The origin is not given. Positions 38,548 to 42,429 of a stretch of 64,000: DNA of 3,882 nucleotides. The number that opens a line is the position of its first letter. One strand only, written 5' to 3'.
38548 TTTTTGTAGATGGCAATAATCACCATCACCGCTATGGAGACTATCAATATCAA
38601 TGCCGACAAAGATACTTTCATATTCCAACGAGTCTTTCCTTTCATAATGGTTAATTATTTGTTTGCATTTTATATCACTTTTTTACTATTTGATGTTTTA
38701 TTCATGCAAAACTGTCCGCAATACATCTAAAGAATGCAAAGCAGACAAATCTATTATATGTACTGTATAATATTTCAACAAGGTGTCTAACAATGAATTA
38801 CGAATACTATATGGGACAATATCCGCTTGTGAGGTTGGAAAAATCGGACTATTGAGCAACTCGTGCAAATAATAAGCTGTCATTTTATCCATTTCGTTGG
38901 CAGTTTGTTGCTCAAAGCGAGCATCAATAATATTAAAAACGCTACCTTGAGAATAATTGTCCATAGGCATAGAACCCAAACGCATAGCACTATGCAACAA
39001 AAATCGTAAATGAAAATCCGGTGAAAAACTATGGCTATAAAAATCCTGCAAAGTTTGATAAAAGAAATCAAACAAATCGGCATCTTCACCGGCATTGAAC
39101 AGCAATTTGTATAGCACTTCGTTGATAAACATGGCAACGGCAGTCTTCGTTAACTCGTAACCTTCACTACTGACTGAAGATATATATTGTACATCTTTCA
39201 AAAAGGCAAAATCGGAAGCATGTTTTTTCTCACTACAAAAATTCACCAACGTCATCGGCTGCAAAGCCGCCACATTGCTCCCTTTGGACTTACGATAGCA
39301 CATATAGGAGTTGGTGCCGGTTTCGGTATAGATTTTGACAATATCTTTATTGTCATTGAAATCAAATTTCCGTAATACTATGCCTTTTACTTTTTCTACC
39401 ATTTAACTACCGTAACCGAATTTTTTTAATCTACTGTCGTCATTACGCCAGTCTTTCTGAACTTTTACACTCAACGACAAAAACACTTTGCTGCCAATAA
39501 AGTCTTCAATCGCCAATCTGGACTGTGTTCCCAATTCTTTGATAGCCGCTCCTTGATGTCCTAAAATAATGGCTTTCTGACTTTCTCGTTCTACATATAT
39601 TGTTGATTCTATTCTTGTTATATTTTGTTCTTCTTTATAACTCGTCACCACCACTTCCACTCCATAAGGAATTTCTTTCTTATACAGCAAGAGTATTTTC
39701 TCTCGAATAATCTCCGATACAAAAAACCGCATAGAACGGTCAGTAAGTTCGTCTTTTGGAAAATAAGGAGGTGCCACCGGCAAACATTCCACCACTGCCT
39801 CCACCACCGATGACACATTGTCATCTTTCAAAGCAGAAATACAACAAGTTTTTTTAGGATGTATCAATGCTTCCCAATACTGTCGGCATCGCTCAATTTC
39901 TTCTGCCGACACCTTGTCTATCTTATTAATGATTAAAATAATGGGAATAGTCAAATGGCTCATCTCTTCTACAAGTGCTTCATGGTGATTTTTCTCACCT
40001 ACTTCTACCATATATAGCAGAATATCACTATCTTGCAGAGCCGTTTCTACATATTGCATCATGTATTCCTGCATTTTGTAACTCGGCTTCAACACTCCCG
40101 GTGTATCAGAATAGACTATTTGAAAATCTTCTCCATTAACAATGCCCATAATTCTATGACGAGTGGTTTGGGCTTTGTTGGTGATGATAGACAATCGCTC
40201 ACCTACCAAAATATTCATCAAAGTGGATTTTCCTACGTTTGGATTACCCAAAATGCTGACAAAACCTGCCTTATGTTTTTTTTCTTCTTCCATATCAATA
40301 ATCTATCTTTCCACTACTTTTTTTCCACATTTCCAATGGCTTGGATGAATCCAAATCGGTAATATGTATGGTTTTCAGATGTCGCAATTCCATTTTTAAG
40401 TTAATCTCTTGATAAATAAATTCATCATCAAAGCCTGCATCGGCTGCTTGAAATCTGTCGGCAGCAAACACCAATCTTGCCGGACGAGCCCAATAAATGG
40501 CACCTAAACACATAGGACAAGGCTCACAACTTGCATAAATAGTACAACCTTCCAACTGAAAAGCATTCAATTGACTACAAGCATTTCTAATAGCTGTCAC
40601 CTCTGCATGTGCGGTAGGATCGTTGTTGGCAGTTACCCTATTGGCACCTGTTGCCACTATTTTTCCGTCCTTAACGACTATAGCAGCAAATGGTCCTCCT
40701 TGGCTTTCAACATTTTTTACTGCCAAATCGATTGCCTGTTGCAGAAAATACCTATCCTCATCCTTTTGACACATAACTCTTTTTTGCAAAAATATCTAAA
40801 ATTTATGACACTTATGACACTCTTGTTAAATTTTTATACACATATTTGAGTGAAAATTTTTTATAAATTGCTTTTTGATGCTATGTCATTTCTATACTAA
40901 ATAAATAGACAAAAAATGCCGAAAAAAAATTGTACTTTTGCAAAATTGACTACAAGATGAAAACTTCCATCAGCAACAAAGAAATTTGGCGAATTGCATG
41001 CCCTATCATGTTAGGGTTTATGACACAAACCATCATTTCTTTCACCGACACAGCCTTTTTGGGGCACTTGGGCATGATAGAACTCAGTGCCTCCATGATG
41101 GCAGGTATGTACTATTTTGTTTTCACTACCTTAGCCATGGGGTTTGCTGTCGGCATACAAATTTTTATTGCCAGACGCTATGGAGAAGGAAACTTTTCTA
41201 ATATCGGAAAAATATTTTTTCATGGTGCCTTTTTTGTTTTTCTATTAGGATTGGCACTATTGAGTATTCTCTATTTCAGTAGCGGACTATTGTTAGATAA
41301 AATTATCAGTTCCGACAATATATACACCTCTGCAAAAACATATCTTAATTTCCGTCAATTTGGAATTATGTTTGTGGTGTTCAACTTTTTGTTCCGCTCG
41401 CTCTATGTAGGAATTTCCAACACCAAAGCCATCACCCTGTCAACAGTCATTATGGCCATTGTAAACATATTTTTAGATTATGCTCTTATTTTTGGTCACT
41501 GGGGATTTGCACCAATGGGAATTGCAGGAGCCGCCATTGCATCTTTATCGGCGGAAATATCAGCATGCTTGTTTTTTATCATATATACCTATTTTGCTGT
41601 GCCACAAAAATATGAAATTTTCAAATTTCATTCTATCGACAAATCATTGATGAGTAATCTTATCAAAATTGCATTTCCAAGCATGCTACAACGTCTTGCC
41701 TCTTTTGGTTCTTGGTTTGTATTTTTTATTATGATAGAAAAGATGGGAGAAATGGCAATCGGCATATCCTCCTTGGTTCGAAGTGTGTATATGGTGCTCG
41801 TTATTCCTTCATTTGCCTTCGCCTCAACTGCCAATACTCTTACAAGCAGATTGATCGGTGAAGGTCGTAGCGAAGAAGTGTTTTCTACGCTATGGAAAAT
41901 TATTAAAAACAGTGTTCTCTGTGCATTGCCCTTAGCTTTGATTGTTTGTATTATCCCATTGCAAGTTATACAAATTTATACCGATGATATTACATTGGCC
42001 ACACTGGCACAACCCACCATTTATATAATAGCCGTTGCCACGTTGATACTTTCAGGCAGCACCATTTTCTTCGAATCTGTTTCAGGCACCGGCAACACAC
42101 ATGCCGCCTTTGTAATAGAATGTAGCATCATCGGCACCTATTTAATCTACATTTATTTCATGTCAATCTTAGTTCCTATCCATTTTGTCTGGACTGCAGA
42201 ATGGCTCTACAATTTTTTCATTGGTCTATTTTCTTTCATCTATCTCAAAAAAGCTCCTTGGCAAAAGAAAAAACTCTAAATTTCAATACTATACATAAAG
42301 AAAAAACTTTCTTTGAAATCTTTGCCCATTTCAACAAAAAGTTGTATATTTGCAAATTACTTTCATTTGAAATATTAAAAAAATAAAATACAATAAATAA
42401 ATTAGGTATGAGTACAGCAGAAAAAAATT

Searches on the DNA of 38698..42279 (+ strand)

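Call 18: search_dna_similar(query=window:38698-42279:+, collection=plasmids, mode=near, max_rows=5)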
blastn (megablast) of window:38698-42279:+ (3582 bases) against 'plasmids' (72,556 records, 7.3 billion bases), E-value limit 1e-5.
No match.
